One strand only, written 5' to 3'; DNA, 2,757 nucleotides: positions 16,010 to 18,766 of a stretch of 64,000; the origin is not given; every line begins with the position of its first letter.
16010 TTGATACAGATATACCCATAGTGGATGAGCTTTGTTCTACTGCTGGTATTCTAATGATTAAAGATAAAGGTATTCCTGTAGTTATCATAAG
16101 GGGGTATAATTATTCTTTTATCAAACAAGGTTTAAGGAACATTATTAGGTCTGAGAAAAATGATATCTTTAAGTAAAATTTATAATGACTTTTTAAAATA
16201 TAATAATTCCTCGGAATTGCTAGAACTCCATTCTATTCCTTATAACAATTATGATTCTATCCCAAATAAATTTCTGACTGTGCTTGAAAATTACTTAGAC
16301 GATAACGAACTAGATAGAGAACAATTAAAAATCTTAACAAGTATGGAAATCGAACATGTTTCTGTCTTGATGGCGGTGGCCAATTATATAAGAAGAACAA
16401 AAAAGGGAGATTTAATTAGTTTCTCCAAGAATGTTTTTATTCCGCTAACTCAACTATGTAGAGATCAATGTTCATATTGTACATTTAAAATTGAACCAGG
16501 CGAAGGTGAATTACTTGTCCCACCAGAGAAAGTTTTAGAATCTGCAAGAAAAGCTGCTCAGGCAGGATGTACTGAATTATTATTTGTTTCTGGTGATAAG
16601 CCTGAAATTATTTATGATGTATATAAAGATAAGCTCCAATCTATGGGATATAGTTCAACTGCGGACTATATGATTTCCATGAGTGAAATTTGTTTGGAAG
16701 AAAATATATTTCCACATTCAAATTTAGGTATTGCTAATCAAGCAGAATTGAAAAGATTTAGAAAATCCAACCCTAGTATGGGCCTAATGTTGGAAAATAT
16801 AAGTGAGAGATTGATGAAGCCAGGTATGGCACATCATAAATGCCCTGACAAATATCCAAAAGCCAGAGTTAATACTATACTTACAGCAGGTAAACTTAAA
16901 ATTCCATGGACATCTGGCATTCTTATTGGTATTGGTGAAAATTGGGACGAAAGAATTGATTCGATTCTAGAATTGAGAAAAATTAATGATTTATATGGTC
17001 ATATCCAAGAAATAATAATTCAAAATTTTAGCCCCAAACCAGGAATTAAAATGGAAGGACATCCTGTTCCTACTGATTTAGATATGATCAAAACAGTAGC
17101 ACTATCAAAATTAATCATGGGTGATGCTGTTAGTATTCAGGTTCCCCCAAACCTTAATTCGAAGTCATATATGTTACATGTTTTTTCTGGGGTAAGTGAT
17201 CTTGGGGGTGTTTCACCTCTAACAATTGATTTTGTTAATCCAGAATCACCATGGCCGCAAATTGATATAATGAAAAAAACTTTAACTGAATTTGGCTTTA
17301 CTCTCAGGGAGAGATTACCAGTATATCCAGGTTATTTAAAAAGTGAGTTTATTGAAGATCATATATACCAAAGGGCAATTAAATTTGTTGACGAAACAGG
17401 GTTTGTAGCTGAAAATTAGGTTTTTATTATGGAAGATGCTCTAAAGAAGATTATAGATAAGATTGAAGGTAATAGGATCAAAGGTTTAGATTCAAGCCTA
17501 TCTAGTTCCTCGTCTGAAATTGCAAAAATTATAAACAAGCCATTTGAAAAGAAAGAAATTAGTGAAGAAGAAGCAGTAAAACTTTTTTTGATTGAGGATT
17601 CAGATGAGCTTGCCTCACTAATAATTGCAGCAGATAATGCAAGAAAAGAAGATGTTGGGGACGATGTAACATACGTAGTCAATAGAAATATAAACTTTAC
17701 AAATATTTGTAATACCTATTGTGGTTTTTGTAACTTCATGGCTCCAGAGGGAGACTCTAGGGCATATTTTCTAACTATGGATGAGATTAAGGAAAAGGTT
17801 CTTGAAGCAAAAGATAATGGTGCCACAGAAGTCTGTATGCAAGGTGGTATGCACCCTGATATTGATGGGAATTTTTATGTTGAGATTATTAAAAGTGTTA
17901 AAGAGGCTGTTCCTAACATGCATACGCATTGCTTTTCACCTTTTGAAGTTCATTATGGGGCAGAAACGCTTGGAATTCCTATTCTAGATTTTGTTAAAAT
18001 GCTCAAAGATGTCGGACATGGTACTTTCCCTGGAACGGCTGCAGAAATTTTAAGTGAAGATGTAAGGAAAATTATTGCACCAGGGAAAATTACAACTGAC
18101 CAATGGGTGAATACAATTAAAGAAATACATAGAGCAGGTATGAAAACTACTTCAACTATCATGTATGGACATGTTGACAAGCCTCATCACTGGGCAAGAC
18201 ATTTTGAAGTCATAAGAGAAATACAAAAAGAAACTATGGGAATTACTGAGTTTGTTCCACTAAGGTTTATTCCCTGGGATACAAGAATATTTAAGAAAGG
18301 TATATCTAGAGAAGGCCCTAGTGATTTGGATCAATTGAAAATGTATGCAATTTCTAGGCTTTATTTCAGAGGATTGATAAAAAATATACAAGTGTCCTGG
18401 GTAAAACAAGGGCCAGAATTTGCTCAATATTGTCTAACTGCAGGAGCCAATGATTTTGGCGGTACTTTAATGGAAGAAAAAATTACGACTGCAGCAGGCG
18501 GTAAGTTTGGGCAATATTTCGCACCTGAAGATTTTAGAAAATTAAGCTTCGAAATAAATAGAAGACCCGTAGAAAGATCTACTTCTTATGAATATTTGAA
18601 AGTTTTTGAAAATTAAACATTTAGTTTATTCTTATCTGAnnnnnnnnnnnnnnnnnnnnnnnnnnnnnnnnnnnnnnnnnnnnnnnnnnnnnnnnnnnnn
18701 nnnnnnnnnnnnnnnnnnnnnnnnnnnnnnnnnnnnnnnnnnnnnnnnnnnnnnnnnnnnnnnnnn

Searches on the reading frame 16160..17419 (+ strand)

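Call 46: search_protein_families(library=pfam, proteins=[window:16160-17419:+], max_evalue=0.001)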
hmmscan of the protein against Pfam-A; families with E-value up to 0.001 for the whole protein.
window:16160-17419:+ (419 aa): 1 family
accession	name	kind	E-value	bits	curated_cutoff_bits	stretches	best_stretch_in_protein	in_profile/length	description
PF04055.27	Radical_SAM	-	1.6e-12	48.3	29.5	1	94-269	1-163/166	Radical SAM superfamily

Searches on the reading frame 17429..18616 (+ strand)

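Call 46: search_protein_families(library=pfam, proteins=[window:17429-18616:+], max_evalue=0.001)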
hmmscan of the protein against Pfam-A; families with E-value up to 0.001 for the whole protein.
window:17429-18616:+ (395 aa): 2 families
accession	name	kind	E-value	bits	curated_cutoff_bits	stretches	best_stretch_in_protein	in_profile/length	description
PF04055.27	Radical_SAM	-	5.5e-24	85.6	29.5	1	88-260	1-164/166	Radical SAM superfamily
PF19288.4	CofH_C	-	2.2e-17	63.5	27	1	271-392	3-121/125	CofH/MqnC C-terminal region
